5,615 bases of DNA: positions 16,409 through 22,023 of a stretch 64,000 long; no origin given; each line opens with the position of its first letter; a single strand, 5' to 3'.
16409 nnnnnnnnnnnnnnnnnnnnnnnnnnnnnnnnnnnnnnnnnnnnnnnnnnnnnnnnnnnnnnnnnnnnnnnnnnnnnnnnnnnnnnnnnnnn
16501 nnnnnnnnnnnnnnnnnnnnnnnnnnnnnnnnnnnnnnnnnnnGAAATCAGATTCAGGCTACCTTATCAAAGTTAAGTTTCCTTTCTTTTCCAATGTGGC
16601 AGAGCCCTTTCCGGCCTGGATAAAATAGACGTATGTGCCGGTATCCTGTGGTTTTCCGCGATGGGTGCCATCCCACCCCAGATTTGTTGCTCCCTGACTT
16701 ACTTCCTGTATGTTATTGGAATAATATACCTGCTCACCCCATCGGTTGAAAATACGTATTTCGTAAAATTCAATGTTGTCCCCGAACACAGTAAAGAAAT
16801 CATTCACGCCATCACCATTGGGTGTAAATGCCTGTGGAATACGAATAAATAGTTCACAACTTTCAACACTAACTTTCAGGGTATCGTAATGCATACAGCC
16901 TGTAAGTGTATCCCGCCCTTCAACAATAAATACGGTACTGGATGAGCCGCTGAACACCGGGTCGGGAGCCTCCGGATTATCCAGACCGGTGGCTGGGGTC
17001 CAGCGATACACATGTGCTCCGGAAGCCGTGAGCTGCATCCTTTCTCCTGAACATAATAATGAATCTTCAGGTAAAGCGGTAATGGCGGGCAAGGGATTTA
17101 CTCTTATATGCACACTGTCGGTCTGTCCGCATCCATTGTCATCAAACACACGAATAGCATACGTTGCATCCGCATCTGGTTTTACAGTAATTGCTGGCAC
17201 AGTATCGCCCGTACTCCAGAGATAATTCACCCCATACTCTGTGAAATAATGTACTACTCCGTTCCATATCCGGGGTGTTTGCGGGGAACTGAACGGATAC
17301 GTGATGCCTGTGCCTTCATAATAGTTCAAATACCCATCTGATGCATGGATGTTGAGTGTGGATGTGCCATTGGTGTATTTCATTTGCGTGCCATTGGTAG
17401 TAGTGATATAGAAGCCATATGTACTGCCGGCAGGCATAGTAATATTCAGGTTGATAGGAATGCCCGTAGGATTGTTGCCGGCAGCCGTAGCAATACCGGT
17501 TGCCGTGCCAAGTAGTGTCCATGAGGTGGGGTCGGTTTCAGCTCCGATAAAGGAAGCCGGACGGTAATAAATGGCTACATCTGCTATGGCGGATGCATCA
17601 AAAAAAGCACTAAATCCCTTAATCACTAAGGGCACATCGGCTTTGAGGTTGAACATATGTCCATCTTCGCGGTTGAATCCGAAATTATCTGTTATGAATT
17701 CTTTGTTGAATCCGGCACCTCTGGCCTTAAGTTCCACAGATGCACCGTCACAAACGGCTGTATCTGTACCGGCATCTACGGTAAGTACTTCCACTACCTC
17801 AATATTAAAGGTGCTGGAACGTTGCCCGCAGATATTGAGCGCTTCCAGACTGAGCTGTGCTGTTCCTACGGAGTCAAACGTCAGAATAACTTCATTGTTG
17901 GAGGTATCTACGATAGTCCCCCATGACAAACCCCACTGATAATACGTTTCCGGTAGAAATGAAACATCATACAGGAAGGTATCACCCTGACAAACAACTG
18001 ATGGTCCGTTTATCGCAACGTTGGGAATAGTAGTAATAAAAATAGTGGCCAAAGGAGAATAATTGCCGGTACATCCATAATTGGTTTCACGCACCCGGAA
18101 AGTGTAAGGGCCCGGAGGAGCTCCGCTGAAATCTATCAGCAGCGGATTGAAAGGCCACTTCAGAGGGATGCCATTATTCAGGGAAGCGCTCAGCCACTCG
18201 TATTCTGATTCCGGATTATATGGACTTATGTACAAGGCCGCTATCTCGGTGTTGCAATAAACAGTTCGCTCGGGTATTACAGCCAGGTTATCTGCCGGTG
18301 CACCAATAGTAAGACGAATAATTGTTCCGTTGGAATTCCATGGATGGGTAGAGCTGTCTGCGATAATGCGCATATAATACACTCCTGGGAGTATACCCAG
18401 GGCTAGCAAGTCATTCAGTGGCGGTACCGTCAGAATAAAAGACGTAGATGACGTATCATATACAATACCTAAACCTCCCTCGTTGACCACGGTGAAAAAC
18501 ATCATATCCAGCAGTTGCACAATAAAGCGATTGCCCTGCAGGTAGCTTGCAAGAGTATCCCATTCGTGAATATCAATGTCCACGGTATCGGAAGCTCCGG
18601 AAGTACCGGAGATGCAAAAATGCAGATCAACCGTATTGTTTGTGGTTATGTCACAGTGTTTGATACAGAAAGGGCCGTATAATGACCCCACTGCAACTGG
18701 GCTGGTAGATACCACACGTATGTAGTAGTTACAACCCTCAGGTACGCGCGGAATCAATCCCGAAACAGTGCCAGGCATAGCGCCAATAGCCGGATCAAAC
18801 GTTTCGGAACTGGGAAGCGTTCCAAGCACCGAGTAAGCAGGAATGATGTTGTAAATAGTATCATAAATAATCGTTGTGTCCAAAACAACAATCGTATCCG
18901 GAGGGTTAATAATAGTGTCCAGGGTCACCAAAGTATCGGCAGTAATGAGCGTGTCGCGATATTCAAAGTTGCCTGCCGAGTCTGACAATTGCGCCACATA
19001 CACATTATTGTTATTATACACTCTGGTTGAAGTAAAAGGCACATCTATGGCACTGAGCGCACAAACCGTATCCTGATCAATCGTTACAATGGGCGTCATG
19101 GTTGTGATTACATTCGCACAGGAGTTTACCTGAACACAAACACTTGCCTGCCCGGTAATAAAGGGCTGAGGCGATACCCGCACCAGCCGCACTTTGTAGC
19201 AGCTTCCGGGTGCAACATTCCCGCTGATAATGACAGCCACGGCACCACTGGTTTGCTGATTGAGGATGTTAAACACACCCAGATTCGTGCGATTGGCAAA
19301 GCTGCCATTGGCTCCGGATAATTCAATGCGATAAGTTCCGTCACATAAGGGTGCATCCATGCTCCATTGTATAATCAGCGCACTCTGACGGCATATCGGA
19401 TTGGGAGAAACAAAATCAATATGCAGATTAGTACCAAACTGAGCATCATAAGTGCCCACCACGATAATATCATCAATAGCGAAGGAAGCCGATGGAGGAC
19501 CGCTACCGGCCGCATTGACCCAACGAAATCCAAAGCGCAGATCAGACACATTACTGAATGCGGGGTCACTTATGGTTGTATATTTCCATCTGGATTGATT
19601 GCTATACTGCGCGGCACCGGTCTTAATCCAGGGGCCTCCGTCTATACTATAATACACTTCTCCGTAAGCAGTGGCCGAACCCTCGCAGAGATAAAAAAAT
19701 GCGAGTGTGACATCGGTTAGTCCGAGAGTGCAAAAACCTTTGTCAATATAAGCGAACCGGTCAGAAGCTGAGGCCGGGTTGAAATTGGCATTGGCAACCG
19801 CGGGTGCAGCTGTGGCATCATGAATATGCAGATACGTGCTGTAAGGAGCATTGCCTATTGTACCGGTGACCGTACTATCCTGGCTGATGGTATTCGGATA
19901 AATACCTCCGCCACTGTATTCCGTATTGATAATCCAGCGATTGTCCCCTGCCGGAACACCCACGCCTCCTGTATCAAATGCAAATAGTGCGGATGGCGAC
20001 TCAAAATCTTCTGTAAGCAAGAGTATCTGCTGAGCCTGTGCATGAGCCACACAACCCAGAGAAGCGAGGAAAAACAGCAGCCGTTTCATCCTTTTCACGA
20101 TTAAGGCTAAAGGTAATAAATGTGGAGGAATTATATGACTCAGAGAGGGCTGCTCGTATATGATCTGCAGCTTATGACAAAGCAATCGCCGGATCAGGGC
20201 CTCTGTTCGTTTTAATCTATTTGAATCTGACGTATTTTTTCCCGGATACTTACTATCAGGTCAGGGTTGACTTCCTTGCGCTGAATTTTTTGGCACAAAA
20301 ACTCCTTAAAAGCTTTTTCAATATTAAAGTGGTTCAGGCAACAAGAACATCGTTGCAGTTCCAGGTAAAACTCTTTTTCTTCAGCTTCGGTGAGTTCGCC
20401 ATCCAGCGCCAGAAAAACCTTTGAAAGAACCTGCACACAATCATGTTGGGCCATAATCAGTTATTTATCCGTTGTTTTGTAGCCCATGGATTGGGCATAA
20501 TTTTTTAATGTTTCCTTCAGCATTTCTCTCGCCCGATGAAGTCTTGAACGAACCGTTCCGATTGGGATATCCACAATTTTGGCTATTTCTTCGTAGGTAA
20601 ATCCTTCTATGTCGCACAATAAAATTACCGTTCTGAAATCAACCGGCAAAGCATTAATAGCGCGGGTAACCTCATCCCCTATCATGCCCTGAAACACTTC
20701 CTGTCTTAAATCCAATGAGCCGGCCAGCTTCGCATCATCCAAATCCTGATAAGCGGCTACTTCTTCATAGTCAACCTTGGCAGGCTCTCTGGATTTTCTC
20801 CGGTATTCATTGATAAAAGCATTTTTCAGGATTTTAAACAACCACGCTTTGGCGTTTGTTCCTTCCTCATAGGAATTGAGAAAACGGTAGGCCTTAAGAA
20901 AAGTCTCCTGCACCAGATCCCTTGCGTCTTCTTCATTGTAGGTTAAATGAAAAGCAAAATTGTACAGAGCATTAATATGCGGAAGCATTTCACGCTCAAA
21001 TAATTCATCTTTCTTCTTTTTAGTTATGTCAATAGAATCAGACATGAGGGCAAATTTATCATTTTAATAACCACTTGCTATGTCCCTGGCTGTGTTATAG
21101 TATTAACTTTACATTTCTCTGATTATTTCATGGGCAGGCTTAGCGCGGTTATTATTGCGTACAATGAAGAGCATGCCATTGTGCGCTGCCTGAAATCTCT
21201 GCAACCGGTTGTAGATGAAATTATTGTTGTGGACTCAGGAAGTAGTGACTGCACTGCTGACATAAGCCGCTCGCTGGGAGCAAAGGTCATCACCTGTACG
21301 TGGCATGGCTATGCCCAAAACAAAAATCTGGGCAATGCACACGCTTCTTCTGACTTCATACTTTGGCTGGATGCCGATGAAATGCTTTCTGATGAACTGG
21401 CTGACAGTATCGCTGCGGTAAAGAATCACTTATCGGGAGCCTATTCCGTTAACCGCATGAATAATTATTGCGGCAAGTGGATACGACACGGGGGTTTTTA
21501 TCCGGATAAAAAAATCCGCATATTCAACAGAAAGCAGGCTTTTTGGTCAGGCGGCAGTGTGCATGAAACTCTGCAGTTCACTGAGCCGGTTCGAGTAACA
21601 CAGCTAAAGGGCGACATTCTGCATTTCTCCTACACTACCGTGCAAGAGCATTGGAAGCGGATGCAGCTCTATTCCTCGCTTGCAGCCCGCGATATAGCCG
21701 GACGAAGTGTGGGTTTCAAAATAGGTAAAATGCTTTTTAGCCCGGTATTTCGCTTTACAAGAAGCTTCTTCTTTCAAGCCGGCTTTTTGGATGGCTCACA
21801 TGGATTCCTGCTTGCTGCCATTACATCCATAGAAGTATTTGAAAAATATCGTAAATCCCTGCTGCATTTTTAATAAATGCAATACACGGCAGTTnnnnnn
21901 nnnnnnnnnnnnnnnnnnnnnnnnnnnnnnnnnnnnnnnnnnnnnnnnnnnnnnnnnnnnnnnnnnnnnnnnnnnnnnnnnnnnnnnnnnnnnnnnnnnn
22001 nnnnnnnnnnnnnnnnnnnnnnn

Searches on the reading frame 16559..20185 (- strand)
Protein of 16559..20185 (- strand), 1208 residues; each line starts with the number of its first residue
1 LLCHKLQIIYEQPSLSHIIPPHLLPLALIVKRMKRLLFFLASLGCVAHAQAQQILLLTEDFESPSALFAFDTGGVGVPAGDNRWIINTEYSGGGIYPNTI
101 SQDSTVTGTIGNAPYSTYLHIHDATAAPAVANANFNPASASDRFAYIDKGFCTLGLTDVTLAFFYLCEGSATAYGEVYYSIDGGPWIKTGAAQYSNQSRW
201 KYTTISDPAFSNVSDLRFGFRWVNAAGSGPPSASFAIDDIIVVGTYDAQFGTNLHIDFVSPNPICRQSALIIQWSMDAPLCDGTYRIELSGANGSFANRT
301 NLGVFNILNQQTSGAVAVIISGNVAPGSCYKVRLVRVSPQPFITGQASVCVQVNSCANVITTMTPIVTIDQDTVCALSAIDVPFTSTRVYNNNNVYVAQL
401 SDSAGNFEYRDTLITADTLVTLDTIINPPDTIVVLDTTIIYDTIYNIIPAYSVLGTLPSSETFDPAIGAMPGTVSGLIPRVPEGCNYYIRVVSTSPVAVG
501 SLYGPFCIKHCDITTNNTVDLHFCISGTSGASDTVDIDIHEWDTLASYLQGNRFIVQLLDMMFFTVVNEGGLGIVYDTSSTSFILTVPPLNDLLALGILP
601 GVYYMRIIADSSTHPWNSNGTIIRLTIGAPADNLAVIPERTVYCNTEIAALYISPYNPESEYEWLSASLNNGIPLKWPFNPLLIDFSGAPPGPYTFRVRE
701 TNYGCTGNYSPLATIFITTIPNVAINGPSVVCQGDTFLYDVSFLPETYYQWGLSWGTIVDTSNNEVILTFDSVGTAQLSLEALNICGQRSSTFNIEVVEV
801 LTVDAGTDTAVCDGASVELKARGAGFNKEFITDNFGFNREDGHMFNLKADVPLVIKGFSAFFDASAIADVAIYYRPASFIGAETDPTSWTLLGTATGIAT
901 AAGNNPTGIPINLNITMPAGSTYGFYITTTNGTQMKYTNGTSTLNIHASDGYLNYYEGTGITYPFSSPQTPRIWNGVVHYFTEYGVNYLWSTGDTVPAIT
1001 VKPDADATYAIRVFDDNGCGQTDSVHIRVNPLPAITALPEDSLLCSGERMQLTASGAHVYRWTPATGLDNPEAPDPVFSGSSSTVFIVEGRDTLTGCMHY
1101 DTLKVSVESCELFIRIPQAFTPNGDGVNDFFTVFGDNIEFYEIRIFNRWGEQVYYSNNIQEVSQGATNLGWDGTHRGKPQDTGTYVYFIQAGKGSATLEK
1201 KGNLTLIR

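Call 17: search_protein_families(library=ncbifam, proteins=[window:16559-20185:-])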
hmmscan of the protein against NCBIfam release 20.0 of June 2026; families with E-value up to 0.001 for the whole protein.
window:16559-20185:- (1208 aa): 1 family
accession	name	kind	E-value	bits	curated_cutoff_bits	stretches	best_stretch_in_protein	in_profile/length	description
TIGR04131.1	Bac_Flav_CTERM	domain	1.3e-13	50.9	35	1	1114-1208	1-85/85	T9SS type B sorting domain-containing protein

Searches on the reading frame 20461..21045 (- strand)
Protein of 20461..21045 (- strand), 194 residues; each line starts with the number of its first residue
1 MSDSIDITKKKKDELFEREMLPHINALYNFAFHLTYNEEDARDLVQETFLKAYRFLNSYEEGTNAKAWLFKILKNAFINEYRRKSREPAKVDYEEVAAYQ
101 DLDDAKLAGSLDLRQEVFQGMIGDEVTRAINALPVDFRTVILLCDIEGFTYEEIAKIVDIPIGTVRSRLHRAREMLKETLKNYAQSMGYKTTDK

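Call 17: search_protein_families(library=ncbifam, proteins=[window:20461-21045:-])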
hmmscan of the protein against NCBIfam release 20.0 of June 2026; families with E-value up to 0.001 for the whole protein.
window:20461-21045:- (194 aa): 94 families (the best 25 are shown)
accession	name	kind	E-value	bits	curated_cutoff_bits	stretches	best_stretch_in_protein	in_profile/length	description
TIGR02947.1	SigH_actino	hypoth_equivalog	4.8e-52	176.5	251.55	1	6-192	3-191/193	RNA polymerase sigma-70 factor, TIGR02947 family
NF009185.0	PRK12533.1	equivalog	3.5e-41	141.3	248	1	9-186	24-199/231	RNA polymerase sigma factor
NF007229.0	PRK09647.1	equivalog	3.7e-37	127.8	265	1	22-187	52-209/220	RNA polymerase sigma factor SigE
TIGR02950.1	SigM_subfam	subfamily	2.1e-33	115.4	147.95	1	21-180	7-158/159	RNA polymerase sigma factor, SigM family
NF009198.0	PRK12546.1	equivalog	5e-33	114.4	270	1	17-181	10-162/188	RNA polymerase sigma factor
NF009199.0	PRK12547.1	subfamily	5.6e-33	113.9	219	1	13-181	5-161/184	RNA polymerase sigma factor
NF058625.1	sigma_PG0214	equivalog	8.6e-33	113.4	130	1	14-185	4-166/170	GFO_1088 family ECF-type sigma factor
NF008888.0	PRK11922.1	equivalog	2.2e-32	112.5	204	1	9-182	25-198/231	RNA polymerase sigma factor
NF009169.0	PRK12516.1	equivalog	7.6e-32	110.3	321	1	9-181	5-165/188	RNA polymerase sigma factor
NF007223.0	PRK09641.1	equivalog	1.4e-31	109.8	209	1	24-182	28-186/187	RNA polymerase sigma factor SigW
TIGR02939.1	RpoE_Sigma70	equivalog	5.8e-30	104.7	236.15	1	33-181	39-187/190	RNA polymerase sigma factor RpoE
NF007225.0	PRK09643.1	equivalog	7.7e-29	100.8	190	1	15-189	28-191/204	RNA polymerase sigma factor SigM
NF007216.0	PRK09638.1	equivalog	1.1e-28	100.3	194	1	8-181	12-175/180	RNA polymerase sigma factor SigY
NF007226.0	PRK09644.1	equivalog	1.1e-28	100.3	199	1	23-182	10-159/166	RNA polymerase sigma factor SigM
NF009164.0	PRK12511.1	equivalog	2.9e-28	98.6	185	1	18-179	8-158/182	RNA polymerase sigma factor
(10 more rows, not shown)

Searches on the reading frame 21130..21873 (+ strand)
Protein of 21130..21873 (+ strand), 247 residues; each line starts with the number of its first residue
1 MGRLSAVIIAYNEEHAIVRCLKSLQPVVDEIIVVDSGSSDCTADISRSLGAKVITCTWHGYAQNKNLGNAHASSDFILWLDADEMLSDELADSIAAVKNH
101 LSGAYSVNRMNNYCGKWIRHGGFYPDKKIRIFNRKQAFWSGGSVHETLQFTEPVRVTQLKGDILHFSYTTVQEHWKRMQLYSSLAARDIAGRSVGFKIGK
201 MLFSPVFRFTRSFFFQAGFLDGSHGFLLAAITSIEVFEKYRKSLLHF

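Call 17: search_protein_families(library=ncbifam, proteins=[window:21130-21873:+])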
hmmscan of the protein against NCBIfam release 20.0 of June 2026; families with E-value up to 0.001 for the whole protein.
window:21130-21873:+ (247 aa): 12 families
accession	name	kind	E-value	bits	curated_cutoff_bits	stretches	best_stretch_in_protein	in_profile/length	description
TIGR04283.1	glyco_like_mftF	equivalog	1.8e-16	60.4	182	1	4-102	1-104/221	TIGR04283 family arsenosugar biosynthesis glycosyltransferase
TIGR04195.1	S_glycosyl_SunS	equivalog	2.7e-13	49.6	350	1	6-146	61-200/421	SunS family peptide S-glycosyltransferase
NF041391.1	DPhHxTase_Halo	equivalog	6.2e-09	35.2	375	1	10-87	3-82/213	dolichyl-phosphate hexose transferase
NF010496.0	PRK13915.1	equivalog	1e-08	34.7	262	1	3-57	32-92/307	glucosyl-3-phosphoglycerate synthase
TIGR04182.1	glyco_TIGR04182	equivalog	1e-07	31.7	325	1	6-93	4-92/293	S-layer glycoprotein N-glycosyltransferase AglJ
NF007482.0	PRK10073.1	equivalog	3.6e-06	26.2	423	1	3-94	7-106/334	glycosyltransferase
NF058614.1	PPMAGASynPpgS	equivalog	7.3e-06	25.6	370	1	7-55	5-53/226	polyprenyl-phospho-N-acetylgalactosaminyl synthase PpgS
TIGR03965.1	mycofact_glyco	equivalog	8.9e-06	24.8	280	1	5-84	77-165/467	mycofactocin biosynthesis glycosyltransferase MftF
NF041875.1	EPS_EpsD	equivalog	1.6e-05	24.4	370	1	4-91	1-97/325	exopolysaccharide biosynthesis glycosyltransferase EpsD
TIGR03937.1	PgaC_IcaA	equivalog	1.8e-05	23.9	422.3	1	4-91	47-143/407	poly-beta-1,6-N-acetyl-D-glucosamine synthase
NF050050.1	ProtGlycPglI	equivalog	4.4e-05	23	500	1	2-92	2-103/306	GalNAc(5)-diNAcBac-PP-undecaprenol beta-1,3-glucosyltransferase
NF045692.1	OglycostaseCruG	equivalog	6.3e-05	22.1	600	1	1-97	40-151/386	2'-O-glycosyltransferase CruG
